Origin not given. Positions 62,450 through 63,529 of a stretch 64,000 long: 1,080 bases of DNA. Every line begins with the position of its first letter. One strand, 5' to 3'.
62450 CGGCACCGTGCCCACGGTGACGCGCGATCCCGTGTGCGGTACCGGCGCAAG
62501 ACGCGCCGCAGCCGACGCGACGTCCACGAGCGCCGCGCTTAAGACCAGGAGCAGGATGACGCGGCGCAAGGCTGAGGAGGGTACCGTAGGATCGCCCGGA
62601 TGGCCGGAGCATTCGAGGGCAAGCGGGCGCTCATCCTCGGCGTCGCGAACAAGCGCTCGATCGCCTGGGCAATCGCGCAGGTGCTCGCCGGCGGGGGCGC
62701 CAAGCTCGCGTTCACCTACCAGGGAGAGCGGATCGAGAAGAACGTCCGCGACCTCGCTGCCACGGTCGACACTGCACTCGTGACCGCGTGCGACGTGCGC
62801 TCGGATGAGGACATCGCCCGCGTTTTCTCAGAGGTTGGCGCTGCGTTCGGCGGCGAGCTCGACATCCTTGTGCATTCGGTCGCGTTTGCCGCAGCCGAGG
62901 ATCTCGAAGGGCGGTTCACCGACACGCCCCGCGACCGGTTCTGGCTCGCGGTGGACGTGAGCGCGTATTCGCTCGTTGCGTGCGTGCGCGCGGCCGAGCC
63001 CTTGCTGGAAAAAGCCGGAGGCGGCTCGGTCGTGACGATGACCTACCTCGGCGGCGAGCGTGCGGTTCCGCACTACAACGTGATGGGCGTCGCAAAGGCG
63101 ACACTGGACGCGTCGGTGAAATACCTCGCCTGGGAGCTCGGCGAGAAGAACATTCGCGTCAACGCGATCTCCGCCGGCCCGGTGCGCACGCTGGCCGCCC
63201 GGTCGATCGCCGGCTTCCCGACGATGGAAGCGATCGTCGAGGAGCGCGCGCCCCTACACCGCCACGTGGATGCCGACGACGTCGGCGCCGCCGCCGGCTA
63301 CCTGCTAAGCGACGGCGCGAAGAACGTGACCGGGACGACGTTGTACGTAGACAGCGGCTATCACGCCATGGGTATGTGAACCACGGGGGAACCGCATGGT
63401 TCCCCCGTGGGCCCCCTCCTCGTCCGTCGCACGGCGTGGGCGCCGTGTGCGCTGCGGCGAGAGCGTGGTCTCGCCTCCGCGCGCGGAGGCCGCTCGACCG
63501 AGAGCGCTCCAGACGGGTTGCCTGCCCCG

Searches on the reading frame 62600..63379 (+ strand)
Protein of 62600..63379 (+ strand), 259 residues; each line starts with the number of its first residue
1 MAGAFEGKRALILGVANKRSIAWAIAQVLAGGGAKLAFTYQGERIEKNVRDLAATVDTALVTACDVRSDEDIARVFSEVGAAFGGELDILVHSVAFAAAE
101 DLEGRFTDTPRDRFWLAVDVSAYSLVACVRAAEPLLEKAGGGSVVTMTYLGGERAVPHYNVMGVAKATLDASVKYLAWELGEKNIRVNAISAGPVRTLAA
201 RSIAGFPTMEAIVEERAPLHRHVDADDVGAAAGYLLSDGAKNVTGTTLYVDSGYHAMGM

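Call 63: search_protein_families(library=ncbifam, proteins=[window:62600-63379:+], max_evalue=0.00001)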
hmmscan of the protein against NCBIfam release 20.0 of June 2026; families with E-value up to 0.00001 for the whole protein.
window:62600-63379:+ (259 aa): 187 families (the best 25 are shown)
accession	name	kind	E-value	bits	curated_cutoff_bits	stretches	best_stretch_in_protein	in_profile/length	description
NF006369.1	PRK08594.1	equivalog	8.4e-98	326.8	370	1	5-257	4-255/256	enoyl-ACP reductase FabI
NF005615.0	PRK07370.1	equivalog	1.9e-88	296.1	391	1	6-259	6-259/259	enoyl-ACP reductase FabI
NF006019.0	PRK08159.1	equivalog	1.8e-87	292.9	452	1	3-259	6-259/272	enoyl-ACP reductase FabI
NF005717.0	PRK07533.1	equivalog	1.5e-86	290.3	337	1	4-257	8-258/259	enoyl-ACP reductase FabI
NF006266.0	PRK08415.1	equivalog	5.7e-86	288.3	441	1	5-259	3-254/274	enoyl-ACP reductase FabI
NF005078.0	PRK06505.1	equivalog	1.3e-82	277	446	1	1-259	1-256/271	enoyl-ACP reductase FabI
NF004748.0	PRK06079.1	equivalog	2.2e-79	266.3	362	1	1-256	1-251/252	enoyl-ACP reductase FabI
NF005422.0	PRK06997.1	equivalog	8.5e-79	264.6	440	1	3-257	2-254/262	enoyl-ACP reductase FabI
NF005145.0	PRK06603.1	equivalog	3e-77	259.6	456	1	3-258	4-256/260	enoyl-ACP reductase FabI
NF006428.0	PRK08690.1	equivalog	1.3e-73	247.4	462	1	3-255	2-253/261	enoyl-ACP reductase FabI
NF005938.0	PRK07984.1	equivalog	1.6e-70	237.4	477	1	3-257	2-254/262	enoyl-ACP reductase FabI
NF005908.0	PRK07889.1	equivalog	6.1e-60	203.1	299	1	1-259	1-256/256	enoyl-ACP reductase FabI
NF004957.0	PRK06300.1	equivalog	6.6e-45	153.6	356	1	71-259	105-290/299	enoyl-[acyl-carrier-protein] reductase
NF040631.2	InhA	exception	6e-42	144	430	1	4-253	2-257/257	NADH-dependent enoyl-ACP reductase InhA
NF005975.0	PRK08063.1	equivalog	3.1e-39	134.8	328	1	5-255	2-247/250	enoyl-[acyl-carrier-protein] reductase FabL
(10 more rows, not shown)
